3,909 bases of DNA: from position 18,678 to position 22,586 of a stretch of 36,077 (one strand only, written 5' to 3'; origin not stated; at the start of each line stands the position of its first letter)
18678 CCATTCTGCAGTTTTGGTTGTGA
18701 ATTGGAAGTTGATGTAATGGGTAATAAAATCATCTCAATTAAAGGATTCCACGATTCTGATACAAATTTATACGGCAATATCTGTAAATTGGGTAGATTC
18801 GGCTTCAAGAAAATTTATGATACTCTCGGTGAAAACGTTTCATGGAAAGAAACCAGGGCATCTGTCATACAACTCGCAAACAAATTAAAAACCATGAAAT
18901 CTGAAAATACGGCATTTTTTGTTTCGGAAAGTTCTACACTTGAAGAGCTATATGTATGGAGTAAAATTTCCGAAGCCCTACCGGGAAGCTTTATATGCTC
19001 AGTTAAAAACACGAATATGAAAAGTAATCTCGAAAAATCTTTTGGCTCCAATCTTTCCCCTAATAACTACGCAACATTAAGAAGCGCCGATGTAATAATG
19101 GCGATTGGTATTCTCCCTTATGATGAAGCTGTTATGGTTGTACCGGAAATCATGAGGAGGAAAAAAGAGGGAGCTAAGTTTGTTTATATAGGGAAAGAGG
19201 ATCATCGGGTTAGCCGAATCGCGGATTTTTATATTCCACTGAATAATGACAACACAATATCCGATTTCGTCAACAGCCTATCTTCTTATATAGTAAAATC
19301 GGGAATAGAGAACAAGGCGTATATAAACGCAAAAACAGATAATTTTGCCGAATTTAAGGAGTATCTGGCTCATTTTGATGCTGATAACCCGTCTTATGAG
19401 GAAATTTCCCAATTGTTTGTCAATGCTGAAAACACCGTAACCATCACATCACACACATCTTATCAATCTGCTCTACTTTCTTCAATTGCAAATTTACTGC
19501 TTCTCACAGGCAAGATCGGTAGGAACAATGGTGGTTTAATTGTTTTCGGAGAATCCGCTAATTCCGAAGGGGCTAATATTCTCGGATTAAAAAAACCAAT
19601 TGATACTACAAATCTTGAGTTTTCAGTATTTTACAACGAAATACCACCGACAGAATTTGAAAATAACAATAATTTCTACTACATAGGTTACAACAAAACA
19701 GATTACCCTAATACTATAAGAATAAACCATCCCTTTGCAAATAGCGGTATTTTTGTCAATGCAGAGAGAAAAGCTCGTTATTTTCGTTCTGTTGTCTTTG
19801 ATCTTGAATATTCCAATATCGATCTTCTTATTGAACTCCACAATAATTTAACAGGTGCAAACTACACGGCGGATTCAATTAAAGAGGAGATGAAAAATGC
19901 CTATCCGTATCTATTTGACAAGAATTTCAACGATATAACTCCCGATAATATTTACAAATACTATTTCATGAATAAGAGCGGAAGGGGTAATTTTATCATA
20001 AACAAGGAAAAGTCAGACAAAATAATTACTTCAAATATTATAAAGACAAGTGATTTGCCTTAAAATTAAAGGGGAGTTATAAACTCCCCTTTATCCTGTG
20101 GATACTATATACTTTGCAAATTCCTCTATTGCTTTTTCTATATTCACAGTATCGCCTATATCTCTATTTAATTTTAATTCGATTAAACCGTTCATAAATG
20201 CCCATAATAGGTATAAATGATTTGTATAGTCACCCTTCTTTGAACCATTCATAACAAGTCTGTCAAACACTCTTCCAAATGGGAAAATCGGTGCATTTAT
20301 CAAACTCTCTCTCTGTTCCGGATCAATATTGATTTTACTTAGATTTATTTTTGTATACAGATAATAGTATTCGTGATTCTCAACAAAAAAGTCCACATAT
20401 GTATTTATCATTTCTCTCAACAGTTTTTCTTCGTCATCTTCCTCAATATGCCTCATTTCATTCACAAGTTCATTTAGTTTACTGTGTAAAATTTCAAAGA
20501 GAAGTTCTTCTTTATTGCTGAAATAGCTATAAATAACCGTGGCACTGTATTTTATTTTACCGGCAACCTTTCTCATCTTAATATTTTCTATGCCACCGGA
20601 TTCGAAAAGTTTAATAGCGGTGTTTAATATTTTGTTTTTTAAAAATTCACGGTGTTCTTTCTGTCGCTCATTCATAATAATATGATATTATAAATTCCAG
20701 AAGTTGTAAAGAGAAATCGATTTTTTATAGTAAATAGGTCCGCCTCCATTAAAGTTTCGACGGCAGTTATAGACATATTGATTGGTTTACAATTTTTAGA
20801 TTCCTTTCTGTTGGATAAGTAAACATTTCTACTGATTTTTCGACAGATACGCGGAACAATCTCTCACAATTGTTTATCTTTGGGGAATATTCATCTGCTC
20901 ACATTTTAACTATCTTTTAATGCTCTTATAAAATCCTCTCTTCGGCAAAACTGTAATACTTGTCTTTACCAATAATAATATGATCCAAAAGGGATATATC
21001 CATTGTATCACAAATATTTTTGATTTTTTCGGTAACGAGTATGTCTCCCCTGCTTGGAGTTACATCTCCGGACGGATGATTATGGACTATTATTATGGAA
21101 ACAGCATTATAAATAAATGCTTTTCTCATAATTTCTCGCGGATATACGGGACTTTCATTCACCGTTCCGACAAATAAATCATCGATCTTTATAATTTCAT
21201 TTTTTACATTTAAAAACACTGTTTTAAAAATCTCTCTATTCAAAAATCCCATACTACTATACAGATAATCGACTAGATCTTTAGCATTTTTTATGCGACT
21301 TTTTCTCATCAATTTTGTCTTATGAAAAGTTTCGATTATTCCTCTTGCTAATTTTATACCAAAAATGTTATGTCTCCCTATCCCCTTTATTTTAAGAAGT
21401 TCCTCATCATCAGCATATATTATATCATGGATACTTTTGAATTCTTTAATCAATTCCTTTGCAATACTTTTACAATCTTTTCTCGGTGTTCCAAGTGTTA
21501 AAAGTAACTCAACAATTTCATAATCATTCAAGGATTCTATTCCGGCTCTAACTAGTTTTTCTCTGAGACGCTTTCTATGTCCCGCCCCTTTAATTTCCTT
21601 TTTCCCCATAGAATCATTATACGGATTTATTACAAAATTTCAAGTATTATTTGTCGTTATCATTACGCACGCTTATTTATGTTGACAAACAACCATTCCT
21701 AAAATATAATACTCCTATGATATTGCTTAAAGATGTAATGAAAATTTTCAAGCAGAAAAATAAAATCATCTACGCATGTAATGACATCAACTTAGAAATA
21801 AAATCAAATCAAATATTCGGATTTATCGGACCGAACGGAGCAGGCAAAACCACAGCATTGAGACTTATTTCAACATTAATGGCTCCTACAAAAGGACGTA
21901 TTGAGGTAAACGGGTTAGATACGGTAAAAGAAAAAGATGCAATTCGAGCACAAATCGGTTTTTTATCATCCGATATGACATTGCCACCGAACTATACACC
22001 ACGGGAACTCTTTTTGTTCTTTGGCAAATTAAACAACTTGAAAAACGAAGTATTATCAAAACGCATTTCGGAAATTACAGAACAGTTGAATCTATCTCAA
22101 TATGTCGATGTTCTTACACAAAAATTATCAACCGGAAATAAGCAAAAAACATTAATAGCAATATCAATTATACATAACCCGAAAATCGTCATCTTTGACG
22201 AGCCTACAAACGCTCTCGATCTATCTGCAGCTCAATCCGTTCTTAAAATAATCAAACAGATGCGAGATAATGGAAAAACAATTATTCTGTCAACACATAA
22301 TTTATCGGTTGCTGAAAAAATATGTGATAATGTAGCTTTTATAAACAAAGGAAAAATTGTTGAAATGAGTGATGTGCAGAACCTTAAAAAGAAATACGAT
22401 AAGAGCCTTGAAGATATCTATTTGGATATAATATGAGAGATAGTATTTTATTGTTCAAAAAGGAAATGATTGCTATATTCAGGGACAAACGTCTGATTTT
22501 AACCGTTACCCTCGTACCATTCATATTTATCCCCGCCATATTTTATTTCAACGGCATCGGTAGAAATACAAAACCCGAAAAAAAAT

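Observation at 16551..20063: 1170-aa fusion with a GltD-type NAD(P)H module inserted inside a NuoG/FdhA-like Fe-S scaffold and a truncated, degenerate molybdopterin-type domain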

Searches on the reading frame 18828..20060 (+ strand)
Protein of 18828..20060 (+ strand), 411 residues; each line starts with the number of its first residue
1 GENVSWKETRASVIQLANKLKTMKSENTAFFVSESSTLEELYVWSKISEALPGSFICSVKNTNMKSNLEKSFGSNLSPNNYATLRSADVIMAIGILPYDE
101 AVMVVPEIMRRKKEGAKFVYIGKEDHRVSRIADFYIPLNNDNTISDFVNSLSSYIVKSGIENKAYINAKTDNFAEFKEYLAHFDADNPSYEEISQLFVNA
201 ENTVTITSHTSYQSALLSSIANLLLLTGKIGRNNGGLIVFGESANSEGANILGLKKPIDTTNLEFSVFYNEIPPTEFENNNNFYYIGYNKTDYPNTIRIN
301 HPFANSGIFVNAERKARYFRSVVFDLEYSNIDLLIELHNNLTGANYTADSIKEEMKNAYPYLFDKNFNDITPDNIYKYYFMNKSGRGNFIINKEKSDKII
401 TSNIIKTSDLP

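Call 32: search_solved_structures(query=window:18828-20060:+, max_evalue=0.01, show_alignments=4)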
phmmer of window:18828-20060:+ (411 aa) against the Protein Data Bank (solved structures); distinct sequences matched with E-value up to 0.01: 25.
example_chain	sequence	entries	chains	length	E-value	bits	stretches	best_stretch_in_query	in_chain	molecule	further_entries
9bov_A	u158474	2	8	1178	3.6e-13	52.7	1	13-255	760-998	Molybdopterin oxidoreductase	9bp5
1aa6_A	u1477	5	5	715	5.4e-12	48.8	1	4-253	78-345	FORMATE DEHYDROGENASE H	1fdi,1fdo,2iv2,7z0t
9t1s_L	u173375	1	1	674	1.1e-11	47.9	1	6-253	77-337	formate dehydrogenase (coenzyme F420)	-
7bkb_D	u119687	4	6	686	1.5e-11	47.4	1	66-253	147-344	Formate dehydrogenase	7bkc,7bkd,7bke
1h0h_A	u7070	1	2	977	2.9e-07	33.3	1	66-170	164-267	FORMATE DEHYDROGENASE SUBUNIT ALPHA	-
9wxb_B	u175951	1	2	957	1.2e-06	31.3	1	3-248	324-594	Formate dehydrogenase alpha subunit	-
8oh5_C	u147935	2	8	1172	2.8e-06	30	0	156-260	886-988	Formate dehydrogenase-O, major subunit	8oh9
8rqz_C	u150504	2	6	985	3.5e-05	26.4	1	5-253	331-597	Probable oxidoreductase YjgC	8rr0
9gzq_A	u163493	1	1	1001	3.6e-05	26.4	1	5-253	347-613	Probable oxidoreductase YjgC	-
7qv7_S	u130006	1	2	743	4.7e-05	26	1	4-253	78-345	Hydrogen dependent carbon dioxide reductase subunit FdhF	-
6tg9_A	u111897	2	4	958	0.00025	23.6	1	28-245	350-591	Formate dehydrogenase subunit alpha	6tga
7vw6_A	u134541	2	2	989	0.00051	22.6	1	72-254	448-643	Formate dehydrogenase | Tungsten-containing formate dehydrogenase alpha subunit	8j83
7e5z_A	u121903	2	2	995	0.00051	22.6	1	72-254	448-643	Formate dehydrogenase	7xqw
9rjy_A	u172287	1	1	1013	0.00069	22.2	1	25-192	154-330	Formate dehydrogenase, alpha subunit, selenocysteine-containing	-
9rk1_A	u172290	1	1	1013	0.001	21.6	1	25-192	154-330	Formate dehydrogenase, alpha subunit, selenocysteine-containing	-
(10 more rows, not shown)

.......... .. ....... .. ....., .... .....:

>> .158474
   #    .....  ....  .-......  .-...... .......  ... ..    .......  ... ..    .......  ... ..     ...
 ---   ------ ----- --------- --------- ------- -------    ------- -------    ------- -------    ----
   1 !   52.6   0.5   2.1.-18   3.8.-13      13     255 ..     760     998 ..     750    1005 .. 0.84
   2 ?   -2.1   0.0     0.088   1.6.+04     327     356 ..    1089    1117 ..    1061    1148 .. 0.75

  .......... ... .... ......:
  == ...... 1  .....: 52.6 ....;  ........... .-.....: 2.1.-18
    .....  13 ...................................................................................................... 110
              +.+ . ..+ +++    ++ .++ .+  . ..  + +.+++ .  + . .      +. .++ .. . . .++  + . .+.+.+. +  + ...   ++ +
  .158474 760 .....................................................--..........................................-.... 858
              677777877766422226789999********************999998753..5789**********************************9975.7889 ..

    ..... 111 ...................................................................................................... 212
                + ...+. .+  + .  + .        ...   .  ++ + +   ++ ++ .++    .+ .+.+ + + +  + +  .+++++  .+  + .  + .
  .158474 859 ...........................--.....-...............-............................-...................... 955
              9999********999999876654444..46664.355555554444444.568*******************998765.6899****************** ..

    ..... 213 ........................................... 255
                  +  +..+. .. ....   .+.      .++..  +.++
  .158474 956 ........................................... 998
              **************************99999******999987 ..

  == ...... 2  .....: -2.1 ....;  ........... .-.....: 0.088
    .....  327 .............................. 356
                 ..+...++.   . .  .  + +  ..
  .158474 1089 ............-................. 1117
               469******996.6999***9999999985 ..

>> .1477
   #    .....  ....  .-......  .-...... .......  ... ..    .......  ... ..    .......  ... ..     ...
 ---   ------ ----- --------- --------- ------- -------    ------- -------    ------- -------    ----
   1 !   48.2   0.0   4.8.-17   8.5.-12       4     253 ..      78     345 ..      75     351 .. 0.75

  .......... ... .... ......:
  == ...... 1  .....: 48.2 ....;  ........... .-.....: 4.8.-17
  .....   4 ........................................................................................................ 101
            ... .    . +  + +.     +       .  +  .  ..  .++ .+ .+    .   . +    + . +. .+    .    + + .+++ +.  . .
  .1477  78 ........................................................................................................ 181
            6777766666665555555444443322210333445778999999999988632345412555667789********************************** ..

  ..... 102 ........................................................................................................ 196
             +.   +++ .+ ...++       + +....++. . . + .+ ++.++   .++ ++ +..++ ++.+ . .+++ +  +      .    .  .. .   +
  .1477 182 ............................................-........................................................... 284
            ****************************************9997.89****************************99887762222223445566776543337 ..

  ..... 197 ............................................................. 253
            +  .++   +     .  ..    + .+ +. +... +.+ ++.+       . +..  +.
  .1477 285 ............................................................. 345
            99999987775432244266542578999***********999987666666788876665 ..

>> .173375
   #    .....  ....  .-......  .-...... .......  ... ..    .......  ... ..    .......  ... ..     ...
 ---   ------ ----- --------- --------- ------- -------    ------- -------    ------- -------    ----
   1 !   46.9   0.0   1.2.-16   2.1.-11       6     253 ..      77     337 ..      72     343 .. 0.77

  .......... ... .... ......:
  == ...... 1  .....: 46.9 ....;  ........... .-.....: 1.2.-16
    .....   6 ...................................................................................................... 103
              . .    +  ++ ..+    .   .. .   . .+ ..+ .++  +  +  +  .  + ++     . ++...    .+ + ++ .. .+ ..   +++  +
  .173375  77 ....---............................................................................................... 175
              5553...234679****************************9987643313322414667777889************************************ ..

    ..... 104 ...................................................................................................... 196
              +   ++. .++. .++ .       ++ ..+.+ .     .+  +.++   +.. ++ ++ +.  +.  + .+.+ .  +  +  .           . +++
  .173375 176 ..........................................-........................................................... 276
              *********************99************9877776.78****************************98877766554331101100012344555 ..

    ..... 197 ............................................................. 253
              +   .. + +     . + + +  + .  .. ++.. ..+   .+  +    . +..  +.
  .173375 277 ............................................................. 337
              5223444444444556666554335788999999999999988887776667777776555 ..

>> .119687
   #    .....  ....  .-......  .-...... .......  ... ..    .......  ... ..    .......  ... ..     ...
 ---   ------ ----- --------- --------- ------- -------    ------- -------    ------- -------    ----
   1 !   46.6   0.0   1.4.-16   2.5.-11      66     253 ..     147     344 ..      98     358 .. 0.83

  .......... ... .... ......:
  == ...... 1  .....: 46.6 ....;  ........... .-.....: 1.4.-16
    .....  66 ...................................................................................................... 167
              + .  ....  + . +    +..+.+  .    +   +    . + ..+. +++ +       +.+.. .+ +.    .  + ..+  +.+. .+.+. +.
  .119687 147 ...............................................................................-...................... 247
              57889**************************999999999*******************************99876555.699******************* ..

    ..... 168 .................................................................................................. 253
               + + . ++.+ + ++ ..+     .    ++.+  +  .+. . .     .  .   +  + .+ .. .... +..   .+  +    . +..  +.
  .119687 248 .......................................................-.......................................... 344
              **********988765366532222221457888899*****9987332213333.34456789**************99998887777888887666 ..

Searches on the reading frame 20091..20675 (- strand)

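Call 26: search_protein_families(library=pfam, proteins=[window:20091-20675:-], max_evalue=0.0001)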
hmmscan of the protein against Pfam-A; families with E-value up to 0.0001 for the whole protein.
window:20091-20675:- (194 aa): 2 families
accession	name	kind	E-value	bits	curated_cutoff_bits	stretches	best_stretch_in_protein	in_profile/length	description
PF00440.29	TetR_N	-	3.9e-11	43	24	1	16-62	1-47/47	Bacterial regulatory proteins, tetR family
PF13305.11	TetR_C_33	-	7.9e-05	23.7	26.8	0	86-184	1-97/103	Tetracyclin repressor-like, C-terminal domain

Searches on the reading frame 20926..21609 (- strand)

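Call 26: search_protein_families(library=pfam, proteins=[window:20926-21609:-], max_evalue=0.0001)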
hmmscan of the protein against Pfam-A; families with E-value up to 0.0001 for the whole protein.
window:20926-21609:- (227 aa): 3 families
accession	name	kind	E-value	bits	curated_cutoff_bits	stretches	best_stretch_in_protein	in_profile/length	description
PF04002.20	RadC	-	1.6e-43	147.9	22.1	1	106-225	1-120/121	RadC-like JAB domain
PF20582.4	UPF0758_N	-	6.7e-13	49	27.1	1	9-80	4-74/77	UPF0758 N-terminal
PF12826.13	HHH_2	-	4.5e-06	27.2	27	1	48-98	14-58/64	Helix-hairpin-helix motif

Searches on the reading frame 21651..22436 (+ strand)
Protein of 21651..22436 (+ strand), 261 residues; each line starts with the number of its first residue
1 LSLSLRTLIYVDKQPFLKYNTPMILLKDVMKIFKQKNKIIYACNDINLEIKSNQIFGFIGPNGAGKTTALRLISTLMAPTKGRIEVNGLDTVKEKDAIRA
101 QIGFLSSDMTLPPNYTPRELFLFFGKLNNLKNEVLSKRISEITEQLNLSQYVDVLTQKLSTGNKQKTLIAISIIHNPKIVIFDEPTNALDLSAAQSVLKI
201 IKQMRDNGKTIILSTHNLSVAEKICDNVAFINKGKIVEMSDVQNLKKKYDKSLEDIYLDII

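Call 26: search_protein_families(library=pfam, proteins=[window:21651-22436:+], max_evalue=0.0001)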
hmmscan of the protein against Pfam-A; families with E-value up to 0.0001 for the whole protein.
window:21651-22436:+ (261 aa): 5 families
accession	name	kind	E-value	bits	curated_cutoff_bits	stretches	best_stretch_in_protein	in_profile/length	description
PF00005.33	ABC_tran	-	4.9e-29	102.1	25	1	44-187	2-137/137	ABC transporter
PF13304.12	AAA_21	-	6.3e-14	53.2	27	1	142-220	221-302/304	AAA domain, putative AbiEii toxin, Type IV TA system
PF13175.12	AAA_15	-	3.3e-06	27.4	32.1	0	47-96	18-64/374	AAA ATPase domain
PF02463.25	SMC_N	-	5.7e-06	26.4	40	1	53-220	24-202/220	RecF/RecN/SMC N terminal domain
PF13166.12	AAA_13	-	4.9e-05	22.7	36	0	172-229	522-582/713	AAA domain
